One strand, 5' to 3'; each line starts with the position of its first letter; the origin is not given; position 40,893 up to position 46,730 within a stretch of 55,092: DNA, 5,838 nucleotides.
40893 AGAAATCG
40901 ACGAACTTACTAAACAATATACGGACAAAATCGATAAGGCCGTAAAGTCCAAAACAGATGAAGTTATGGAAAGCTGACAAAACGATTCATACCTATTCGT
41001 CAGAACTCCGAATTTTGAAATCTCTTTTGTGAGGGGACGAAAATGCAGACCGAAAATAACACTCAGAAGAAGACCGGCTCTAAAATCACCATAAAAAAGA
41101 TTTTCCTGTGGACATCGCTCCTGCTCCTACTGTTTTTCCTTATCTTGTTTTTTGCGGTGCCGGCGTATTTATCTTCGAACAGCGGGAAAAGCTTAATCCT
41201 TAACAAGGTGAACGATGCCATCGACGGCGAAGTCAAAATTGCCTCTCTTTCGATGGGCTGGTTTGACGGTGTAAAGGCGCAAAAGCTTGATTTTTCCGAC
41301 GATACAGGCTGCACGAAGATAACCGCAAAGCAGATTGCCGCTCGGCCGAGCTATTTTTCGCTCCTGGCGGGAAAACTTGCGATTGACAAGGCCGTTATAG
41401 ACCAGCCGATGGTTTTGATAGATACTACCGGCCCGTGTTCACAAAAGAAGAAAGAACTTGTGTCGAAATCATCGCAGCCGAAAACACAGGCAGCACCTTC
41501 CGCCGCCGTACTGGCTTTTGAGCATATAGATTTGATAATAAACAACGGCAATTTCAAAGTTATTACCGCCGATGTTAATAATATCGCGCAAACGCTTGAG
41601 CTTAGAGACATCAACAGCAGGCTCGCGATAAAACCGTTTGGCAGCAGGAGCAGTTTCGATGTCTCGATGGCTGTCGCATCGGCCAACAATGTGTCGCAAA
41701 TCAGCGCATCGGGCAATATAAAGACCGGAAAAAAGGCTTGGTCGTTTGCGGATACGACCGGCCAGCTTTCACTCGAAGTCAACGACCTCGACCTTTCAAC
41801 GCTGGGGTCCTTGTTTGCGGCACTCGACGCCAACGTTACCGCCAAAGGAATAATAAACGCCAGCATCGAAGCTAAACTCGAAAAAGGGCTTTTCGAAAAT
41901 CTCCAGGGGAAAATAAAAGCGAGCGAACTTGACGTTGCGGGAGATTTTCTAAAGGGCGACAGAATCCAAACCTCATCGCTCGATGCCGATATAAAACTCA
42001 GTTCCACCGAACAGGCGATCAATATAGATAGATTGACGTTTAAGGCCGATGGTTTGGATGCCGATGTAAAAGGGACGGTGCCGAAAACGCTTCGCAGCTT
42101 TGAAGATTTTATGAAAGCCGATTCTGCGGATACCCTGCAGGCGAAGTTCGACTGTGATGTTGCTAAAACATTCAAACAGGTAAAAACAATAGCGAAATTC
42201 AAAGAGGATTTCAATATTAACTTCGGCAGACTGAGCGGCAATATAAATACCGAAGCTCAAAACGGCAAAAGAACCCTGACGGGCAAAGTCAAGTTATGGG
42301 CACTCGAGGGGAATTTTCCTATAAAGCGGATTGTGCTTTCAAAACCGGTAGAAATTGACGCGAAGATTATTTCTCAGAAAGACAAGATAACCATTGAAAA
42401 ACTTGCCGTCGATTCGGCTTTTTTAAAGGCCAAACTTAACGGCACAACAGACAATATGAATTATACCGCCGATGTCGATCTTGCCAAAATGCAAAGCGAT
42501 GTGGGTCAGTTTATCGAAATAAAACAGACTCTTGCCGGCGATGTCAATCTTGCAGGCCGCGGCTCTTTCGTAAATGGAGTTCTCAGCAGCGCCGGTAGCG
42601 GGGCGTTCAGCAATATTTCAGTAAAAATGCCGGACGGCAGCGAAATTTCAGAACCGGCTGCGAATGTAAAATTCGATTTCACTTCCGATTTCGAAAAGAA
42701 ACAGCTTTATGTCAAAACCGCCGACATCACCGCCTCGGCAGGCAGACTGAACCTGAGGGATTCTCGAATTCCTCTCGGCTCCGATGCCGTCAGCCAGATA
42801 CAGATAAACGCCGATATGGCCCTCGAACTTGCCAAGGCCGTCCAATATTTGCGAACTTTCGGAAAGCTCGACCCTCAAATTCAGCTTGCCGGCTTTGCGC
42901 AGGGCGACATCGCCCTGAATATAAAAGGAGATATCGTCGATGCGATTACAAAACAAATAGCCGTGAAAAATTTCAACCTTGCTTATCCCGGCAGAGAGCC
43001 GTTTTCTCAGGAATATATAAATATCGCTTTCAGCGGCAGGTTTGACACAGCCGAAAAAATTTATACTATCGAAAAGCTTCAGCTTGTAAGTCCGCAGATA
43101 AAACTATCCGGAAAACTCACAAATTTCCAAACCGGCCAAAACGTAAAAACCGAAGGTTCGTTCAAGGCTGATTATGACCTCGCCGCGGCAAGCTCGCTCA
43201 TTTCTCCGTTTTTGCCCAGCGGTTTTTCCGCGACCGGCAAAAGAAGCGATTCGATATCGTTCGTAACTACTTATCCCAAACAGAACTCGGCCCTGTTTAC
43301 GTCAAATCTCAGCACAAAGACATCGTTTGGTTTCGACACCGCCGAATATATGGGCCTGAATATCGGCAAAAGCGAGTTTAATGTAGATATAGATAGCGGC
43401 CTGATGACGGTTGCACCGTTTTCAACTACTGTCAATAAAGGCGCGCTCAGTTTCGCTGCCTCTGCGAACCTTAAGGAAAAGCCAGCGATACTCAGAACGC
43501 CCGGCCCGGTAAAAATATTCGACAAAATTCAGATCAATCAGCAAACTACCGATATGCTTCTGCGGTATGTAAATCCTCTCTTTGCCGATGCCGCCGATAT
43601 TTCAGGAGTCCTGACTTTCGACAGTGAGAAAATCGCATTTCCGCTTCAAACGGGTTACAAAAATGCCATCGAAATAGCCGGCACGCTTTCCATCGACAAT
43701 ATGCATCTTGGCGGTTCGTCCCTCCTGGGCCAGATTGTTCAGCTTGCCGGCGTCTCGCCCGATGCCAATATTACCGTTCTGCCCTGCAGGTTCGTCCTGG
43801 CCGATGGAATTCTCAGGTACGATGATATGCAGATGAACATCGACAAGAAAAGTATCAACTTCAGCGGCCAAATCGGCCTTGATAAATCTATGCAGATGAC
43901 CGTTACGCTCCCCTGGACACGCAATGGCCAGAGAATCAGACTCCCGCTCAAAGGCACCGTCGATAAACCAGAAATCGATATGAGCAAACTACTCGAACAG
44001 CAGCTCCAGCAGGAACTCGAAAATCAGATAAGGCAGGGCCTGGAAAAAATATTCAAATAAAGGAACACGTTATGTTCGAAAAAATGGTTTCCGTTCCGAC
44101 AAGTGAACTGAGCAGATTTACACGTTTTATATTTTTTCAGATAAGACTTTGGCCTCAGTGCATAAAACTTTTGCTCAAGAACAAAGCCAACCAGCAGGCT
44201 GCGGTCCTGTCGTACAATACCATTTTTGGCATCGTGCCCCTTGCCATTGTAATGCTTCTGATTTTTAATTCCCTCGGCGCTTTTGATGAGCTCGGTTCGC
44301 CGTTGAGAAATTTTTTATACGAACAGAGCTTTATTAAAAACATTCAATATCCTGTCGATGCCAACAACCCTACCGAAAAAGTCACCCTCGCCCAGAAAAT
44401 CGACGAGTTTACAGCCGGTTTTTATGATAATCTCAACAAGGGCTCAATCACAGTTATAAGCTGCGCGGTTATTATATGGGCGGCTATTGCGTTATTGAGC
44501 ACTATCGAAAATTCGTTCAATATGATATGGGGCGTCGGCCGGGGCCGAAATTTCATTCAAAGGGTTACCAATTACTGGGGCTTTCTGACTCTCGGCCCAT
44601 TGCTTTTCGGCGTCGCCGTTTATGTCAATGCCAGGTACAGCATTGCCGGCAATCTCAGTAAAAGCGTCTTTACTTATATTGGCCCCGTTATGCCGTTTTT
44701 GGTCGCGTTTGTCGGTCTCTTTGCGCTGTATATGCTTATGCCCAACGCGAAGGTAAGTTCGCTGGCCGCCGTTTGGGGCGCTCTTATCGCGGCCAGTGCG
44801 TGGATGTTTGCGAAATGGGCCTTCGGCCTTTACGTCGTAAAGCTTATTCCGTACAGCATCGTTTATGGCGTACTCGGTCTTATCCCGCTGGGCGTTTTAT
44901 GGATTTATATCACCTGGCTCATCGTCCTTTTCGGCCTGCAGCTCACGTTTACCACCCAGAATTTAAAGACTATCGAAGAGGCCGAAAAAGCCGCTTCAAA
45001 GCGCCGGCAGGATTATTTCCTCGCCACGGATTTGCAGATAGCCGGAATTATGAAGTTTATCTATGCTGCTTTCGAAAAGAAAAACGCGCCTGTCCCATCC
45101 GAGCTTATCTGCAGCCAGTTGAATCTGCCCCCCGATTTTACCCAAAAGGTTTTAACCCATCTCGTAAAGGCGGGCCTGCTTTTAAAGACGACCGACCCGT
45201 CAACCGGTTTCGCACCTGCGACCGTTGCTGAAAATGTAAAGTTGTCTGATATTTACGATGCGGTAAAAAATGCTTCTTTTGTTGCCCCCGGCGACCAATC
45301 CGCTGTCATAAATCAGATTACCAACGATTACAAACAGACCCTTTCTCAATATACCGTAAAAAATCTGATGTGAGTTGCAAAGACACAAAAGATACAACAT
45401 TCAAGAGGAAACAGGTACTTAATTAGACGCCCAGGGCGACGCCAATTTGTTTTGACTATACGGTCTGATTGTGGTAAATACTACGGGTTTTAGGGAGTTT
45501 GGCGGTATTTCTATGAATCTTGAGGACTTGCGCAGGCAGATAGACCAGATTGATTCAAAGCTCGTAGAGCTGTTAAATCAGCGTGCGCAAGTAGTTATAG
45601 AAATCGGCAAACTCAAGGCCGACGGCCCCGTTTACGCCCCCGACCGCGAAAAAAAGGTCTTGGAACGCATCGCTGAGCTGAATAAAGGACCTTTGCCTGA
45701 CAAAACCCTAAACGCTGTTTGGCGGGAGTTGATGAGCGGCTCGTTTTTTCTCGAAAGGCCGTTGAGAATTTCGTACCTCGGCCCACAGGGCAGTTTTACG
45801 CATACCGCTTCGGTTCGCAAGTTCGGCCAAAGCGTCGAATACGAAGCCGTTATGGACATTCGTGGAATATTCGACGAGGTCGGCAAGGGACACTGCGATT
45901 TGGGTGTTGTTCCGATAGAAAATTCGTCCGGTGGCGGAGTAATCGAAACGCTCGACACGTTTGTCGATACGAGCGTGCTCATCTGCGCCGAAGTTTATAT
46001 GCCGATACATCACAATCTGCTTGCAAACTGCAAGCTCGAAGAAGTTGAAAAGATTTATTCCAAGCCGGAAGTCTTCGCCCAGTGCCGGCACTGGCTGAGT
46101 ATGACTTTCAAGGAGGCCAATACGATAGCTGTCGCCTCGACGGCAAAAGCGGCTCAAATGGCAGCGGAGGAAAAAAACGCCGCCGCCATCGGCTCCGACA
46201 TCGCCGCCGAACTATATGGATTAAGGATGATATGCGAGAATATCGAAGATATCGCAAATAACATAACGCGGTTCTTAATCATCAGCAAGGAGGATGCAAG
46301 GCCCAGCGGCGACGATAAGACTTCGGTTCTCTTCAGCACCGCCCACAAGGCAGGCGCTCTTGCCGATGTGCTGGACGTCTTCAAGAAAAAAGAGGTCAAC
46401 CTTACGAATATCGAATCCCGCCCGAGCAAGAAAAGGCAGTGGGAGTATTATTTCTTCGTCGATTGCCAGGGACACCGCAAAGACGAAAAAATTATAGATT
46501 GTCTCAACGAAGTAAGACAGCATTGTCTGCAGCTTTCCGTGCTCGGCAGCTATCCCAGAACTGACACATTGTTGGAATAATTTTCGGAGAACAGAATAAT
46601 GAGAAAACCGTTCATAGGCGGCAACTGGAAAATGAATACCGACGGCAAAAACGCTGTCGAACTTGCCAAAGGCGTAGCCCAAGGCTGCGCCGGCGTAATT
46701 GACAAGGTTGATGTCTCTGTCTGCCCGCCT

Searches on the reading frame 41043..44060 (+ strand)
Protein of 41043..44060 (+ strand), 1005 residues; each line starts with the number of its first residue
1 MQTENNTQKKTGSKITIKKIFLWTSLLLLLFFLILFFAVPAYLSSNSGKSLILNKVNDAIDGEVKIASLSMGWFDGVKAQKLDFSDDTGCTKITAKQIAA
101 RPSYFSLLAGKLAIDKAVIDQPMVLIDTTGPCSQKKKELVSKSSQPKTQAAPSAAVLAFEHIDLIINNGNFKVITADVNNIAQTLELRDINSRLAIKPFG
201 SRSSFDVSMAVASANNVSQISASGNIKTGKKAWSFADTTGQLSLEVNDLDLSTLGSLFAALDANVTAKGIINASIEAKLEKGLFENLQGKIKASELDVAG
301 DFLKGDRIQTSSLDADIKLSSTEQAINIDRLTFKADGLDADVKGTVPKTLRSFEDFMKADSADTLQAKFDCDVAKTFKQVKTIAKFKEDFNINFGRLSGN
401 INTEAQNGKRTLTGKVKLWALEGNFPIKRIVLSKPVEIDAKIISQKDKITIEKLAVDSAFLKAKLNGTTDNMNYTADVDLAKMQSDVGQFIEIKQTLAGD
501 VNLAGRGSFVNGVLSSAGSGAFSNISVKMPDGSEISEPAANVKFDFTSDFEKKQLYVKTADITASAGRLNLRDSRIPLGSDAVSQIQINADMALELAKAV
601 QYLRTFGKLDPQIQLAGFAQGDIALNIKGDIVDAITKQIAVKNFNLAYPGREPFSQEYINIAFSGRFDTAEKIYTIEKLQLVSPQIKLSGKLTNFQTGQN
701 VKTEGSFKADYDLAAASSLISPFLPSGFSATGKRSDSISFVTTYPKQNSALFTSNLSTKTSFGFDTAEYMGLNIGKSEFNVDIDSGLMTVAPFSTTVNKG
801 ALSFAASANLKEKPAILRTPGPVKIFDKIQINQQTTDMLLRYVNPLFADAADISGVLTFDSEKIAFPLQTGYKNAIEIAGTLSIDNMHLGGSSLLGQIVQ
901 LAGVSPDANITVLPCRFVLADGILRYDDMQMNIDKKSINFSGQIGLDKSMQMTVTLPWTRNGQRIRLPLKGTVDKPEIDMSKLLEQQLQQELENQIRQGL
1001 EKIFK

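Call 75: search_protein_families(library=pfam, proteins=[window:41043-44060:+], max_evalue=0.00001)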
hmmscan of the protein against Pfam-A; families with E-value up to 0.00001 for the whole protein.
window:41043-44060:+ (1005 aa): 1 family
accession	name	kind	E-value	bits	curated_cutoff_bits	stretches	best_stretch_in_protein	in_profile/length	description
PF05359.17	DUF748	-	3.8e-13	48.8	50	1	10-672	7-563/1037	Domain of Unknown Function (DUF748)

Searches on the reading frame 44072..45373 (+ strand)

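Call 75: search_protein_families(library=pfam, proteins=[window:44072-45373:+], max_evalue=0.00001)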
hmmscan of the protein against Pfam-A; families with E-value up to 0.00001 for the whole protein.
window:44072-45373:+ (433 aa): 2 families
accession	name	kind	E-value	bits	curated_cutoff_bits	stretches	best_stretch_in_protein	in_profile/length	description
PF03631.20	Virul_fac_BrkB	-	5.9e-44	151.1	33.7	1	37-297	3-257/259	Virulence factor BrkB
PF02082.26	Rrf2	-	3.9e-06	27.5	30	0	330-404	13-87/132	Iron-dependent Transcriptional regulator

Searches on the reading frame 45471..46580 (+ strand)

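Call 75: search_protein_families(library=pfam, proteins=[window:45471-46580:+], max_evalue=0.00001)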
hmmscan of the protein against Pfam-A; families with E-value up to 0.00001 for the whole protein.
window:45471-46580:+ (369 aa): 3 families
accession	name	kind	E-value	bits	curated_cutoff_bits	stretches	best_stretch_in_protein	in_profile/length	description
PF00800.23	PDT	-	2.1e-60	204.1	25.2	1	100-275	1-180/181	Prephenate dehydratase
PF01817.26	CM_2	-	2.6e-22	79.3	27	1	20-92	1-76/80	Chorismate mutase type II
PF01842.31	ACT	-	6.6e-10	39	27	1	285-349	2-65/66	ACT domain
